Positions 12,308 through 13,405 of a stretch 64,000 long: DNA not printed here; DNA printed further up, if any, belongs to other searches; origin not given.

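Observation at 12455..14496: Split, order-reversed AgrE/ArgZ: arginine to ornithine to proline, releasing ammonia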

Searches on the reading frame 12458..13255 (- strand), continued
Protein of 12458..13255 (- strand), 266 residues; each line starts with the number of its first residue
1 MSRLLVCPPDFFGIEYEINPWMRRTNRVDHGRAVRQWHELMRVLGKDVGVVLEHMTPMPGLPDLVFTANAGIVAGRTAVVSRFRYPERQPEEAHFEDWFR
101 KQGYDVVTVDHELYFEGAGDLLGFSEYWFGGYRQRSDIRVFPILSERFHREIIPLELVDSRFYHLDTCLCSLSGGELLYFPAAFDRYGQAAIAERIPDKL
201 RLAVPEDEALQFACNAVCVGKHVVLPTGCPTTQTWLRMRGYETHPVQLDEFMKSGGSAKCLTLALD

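Call 65: fold_search(model_id=the predicted structure, library=pdb)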
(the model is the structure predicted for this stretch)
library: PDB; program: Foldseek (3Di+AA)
matches with E <= 10: 616; with E <= 0.001: 94
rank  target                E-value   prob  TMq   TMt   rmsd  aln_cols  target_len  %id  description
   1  6jv1                  2.8e-30  1.00  0.91  0.89   2.3       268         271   42  Crystal Structure of N-terminal domain of ArgZ, C264S mutant, bound to Substrate, an arginine dihydrolase from the Ornit (released 2020-01-15)
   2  6juz                  7.6e-30  1.00  0.91  0.89   2.3       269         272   42  Crystal Structure of N-terminal domain of ArgZ(N71S) covalently bond to a reaction intermediate (released 2020-01-15)
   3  6jv0                  2.2e-29  1.00  0.90  0.88   2.3       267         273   42  Crystal Structure of N-terminal domain of ArgZ, bound to Product, an arginine dihydrolase from the Ornithine-Ammonia Cyc (released 2020-01-15)
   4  6lrf_B                2.3e-29  1.00  0.91  0.37   2.4       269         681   42  Crystal structure of unliganded AgrE (released 2020-04-01)
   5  6lrg_B                3.2e-29  1.00  0.91  0.37   2.4       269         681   42  Crystal Structure of the Ternary Complex of AgrE with Ornithine and NAD+ (released 2020-04-01)
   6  6lrg_A                5.3e-29  1.00  0.90  0.37   2.4       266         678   43  Crystal Structure of the Ternary Complex of AgrE with Ornithine and NAD+ (released 2020-04-01)
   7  6juy_C                1.1e-28  1.00  0.90  0.38   2.4       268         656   42  Crystal Structure of ArgZ, apo structure, an Arginine Dihydrolase from the Ornithine-Ammonia Cycle in Cyanobacteria (released 2020-01-15)
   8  6lrh_B                2.7e-28  1.00  0.91  0.38   2.4       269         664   42  Crystal Structure of the Binary Complex of AgrE C264A mutant with L-arginine (released 2020-04-01)
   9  6lrf_A                1.2e-27  1.00  0.90  0.37   2.4       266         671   43  Crystal structure of unliganded AgrE (released 2020-04-01)
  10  6juy_B                4.2e-27  1.00  0.84  0.36   2.2       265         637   41  Crystal Structure of ArgZ, apo structure, an Arginine Dihydrolase from the Ornithine-Ammonia Cycle in Cyanobacteria (released 2020-01-15)
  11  6juy_D                8.3e-27  1.00  0.84  0.37   2.2       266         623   40  Crystal Structure of ArgZ, apo structure, an Arginine Dihydrolase from the Ornithine-Ammonia Cycle in Cyanobacteria (released 2020-01-15)
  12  6juy_A                1.6e-26  1.00  0.84  0.36   2.7       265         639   41  Crystal Structure of ArgZ, apo structure, an Arginine Dihydrolase from the Ornithine-Ammonia Cycle in Cyanobacteria (released 2020-01-15)
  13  6lrh_A                2.9e-26  1.00  0.90  0.37   2.4       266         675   42  Crystal Structure of the Binary Complex of AgrE C264A mutant with L-arginine (released 2020-04-01)
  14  6szq_F                1.7e-16  1.00  0.80  0.77   3.4       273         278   20  Crystal structure of human DDAH-1 (released 2019-12-25)
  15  2ci3                  3.0e-16  1.00  0.81  0.79   3.5       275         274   20  Crystal Structure of Dimethylarginine dimethylaminohydrolase crystal form I (released 2006-05-17)
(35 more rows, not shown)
